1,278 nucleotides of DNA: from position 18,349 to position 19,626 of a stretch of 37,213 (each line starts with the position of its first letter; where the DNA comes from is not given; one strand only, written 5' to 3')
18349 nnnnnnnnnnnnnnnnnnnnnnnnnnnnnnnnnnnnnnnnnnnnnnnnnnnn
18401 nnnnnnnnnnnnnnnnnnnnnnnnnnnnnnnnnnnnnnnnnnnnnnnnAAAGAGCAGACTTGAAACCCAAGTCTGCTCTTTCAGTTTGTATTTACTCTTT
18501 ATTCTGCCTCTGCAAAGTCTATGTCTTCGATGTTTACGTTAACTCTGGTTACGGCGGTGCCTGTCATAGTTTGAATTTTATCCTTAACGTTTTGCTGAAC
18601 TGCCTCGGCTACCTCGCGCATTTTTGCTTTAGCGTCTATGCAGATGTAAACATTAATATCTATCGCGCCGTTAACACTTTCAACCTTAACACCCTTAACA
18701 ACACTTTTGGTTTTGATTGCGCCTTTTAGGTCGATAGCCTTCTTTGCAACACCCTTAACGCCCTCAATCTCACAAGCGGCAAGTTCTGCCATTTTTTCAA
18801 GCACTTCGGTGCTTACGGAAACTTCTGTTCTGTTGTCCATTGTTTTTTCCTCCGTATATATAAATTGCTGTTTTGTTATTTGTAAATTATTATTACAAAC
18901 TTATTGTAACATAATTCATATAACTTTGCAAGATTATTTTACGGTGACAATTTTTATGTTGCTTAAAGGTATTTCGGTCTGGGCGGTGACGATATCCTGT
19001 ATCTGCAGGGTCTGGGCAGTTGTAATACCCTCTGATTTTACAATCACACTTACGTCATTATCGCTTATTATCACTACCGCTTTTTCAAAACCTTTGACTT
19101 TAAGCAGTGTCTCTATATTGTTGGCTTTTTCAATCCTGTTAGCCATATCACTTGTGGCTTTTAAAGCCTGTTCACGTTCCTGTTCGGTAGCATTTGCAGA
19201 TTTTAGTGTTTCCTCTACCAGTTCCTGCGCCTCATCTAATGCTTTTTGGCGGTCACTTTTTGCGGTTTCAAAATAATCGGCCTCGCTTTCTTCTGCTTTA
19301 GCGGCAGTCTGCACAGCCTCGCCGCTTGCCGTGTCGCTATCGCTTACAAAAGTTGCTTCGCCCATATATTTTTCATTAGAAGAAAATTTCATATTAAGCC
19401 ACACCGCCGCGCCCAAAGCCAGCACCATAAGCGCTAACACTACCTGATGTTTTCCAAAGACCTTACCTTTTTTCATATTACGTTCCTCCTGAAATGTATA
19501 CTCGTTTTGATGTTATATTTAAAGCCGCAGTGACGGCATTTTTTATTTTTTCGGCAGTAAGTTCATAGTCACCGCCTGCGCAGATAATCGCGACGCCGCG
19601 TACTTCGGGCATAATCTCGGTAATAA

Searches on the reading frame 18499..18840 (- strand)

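Call 95: search_protein_families(library=pfam, proteins=[window:18499-18840:-], max_evalue=0.001)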
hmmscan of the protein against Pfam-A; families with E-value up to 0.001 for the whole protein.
window:18499-18840:- (113 aa): 1 family
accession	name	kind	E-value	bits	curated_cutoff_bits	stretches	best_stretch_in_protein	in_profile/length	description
PF03780.18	Asp23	-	1.2e-20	74.4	28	1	5-107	3-107/108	Asp23 family, cell envelope-related function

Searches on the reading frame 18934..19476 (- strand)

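Call 95: search_protein_families(library=pfam, proteins=[window:18934-19476:-], max_evalue=0.001)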
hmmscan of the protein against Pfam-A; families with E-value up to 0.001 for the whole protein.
window:18934-19476:- (180 aa): 1 family
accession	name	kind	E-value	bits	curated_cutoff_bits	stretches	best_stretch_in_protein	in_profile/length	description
PF12685.13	SpoIIIAH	-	2.5e-36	125.9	30.6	1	9-176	1-191/191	SpoIIIAH-like protein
